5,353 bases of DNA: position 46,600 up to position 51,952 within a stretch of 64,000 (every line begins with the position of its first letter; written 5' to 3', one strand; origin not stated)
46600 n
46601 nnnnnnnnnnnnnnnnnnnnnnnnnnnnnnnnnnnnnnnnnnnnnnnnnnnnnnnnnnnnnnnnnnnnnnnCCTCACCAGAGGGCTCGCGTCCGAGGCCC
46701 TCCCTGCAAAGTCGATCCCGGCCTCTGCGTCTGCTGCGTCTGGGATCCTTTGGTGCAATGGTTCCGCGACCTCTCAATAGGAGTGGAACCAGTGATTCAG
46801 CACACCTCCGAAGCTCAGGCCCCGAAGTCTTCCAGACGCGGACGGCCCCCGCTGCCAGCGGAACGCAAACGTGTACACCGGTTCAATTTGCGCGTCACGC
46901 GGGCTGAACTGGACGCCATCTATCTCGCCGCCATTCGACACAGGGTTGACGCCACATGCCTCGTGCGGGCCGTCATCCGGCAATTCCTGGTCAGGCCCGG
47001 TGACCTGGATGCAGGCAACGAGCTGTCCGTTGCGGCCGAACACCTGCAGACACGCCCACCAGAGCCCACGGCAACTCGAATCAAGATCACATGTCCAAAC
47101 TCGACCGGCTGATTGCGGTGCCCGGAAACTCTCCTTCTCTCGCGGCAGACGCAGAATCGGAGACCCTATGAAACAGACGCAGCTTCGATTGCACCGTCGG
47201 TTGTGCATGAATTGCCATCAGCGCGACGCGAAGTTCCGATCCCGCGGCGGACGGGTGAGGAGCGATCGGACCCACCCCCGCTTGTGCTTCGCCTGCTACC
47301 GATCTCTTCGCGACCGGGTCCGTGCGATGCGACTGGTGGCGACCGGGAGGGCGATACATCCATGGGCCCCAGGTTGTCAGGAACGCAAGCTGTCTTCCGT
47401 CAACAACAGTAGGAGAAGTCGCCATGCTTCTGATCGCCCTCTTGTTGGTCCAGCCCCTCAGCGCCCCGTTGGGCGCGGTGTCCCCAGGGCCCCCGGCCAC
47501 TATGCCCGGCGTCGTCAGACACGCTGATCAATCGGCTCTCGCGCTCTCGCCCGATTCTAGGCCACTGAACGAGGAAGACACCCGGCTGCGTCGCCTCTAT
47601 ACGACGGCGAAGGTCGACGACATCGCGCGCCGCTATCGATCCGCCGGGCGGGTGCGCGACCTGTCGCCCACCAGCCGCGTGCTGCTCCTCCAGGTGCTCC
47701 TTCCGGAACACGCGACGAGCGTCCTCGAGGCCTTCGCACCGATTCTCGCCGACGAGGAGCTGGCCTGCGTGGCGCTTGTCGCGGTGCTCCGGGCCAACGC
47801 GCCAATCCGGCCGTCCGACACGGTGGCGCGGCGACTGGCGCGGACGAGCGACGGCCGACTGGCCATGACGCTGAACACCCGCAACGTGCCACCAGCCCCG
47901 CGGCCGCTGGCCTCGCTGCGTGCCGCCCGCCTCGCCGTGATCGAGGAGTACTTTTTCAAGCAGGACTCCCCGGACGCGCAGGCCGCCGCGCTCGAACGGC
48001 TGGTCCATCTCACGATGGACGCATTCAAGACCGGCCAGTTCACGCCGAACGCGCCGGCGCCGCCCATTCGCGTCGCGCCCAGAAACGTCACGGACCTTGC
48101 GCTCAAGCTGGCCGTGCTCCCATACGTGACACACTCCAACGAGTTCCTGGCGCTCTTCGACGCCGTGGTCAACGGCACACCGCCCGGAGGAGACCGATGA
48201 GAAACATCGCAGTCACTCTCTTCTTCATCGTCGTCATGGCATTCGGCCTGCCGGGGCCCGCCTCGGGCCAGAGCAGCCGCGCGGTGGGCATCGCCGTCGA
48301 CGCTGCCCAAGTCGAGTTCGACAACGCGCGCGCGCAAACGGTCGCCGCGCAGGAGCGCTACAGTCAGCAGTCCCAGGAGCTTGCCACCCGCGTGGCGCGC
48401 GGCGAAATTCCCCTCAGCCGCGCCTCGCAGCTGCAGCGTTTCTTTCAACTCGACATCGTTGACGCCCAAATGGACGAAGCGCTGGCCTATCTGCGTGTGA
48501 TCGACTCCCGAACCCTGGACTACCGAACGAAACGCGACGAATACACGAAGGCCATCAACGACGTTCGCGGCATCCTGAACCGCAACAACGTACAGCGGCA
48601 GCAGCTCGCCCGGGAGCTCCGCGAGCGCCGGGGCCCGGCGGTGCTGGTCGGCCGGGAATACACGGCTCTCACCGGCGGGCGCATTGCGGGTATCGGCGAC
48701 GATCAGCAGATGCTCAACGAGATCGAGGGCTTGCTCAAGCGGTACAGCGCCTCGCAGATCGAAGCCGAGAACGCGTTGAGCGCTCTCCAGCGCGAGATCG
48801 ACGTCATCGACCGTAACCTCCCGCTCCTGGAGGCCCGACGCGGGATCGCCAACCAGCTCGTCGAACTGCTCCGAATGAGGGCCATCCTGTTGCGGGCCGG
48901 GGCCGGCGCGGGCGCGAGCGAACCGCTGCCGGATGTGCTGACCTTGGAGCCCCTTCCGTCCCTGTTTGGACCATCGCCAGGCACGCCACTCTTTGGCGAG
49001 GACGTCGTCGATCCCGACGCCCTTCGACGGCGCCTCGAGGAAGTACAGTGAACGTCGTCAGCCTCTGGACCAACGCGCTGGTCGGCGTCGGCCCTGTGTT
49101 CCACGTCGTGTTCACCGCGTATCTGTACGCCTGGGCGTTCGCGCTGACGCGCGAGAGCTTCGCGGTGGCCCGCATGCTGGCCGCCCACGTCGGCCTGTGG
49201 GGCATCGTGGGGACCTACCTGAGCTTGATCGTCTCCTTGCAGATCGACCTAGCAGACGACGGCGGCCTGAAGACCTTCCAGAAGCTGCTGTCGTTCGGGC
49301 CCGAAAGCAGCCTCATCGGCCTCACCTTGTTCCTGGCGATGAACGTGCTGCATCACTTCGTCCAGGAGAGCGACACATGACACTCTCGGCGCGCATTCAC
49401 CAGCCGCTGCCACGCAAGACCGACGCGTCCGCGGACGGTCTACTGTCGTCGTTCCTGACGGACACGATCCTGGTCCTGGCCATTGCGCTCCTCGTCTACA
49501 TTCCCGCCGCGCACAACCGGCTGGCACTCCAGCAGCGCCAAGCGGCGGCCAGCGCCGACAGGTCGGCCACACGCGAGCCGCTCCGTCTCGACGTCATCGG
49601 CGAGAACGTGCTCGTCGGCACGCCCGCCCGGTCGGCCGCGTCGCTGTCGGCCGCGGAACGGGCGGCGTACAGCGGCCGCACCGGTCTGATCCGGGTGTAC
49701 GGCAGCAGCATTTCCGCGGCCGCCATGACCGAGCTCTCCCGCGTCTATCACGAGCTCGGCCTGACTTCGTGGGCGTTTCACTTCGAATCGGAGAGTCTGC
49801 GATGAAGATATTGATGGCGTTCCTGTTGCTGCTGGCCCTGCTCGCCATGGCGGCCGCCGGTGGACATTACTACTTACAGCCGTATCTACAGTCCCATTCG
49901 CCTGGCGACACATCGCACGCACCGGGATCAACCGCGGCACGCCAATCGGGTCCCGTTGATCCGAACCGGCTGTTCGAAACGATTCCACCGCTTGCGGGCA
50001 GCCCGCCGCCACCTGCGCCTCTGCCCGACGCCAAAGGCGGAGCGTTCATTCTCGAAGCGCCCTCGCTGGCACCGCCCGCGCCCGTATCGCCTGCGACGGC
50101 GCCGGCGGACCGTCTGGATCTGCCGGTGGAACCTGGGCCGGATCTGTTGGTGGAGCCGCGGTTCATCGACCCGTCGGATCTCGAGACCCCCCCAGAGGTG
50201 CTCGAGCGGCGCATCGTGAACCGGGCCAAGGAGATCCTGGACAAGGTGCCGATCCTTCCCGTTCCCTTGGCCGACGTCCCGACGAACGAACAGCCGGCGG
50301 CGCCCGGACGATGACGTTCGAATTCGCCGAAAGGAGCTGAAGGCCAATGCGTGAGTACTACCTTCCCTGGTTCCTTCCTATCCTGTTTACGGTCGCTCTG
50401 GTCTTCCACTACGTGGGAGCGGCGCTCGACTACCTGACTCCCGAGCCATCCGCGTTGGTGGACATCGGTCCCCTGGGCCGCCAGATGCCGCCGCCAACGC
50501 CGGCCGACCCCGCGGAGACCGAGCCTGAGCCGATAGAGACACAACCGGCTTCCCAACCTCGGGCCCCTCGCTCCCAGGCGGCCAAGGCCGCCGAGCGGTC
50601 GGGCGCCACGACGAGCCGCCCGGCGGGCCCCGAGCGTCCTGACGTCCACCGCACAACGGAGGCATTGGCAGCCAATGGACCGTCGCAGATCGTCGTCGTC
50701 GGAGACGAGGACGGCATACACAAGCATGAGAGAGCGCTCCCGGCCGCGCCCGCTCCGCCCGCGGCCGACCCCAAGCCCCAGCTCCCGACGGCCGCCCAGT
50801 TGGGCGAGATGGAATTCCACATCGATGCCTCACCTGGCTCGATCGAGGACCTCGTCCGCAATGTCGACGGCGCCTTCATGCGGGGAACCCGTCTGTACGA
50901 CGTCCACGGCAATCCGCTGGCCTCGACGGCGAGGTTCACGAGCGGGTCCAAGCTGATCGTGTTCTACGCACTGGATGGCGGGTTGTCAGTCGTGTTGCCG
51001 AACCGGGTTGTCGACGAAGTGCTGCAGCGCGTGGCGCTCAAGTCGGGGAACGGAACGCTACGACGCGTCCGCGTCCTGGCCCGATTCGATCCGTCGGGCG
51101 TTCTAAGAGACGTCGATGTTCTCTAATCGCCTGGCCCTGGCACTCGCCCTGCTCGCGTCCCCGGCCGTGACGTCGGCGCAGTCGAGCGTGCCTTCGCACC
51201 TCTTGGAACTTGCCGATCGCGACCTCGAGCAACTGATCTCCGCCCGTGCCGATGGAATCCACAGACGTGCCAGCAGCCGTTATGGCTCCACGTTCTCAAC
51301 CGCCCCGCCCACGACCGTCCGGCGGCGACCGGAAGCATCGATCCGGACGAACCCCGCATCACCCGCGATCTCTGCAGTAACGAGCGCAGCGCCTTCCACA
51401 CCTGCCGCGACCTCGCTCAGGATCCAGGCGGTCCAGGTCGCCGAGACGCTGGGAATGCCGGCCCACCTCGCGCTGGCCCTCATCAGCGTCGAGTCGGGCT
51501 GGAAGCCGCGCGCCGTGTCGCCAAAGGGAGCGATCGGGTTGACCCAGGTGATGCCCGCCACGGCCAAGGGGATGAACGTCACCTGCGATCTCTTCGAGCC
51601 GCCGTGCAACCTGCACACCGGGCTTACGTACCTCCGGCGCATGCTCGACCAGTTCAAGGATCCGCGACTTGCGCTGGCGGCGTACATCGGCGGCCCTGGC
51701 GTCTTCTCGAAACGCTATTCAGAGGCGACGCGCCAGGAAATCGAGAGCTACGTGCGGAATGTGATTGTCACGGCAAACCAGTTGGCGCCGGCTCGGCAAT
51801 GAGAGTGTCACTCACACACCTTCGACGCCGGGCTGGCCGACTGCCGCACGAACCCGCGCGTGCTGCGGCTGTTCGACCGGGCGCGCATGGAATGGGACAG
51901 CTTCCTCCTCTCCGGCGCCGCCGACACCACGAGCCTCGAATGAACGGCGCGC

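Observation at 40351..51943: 11.4-kb mosaic island bracketed by a 111-nt direct repeat of a gene's 3' end, with no recognisable integrase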

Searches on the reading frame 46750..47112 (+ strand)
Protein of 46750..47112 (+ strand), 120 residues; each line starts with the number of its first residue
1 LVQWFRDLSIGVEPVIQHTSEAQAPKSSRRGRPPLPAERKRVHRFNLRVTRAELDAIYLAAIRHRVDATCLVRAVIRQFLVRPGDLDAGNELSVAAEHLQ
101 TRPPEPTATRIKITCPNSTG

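Call 9: search_protein_families(library=pfam, proteins=[window:46750-47112:+], max_evalue=0.01)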
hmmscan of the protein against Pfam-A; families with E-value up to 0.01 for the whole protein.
window:46750-47112:+ (120 aa): 0 families

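Call 56: search_protein_families(library=padloc, proteins=[window:46750-47112:+], max_evalue=0.01)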
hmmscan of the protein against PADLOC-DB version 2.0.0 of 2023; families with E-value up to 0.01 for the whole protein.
window:46750-47112:+ (120 aa): 0 families

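Call 57: search_protein_families(library=ncbifam, proteins=[window:46750-47112:+], max_evalue=0.01)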
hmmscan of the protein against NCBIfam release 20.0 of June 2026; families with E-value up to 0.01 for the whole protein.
window:46750-47112:+ (120 aa): 0 families

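Call 76: search_solved_structures(query=window:46750-47112:+, max_evalue=1)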
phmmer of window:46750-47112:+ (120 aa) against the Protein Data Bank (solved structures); distinct sequences matched with E-value up to 1: 0.
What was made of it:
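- Checked: The 'RHH' ORF has no family or structure match (calls 9, 57, 76).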

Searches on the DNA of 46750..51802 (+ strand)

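Call 70: search_dna_similar(query=window:46750-51802:+, collection=plasmids, mode=distant, max_rows=8)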
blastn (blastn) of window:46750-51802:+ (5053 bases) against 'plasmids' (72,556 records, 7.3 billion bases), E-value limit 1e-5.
No match.
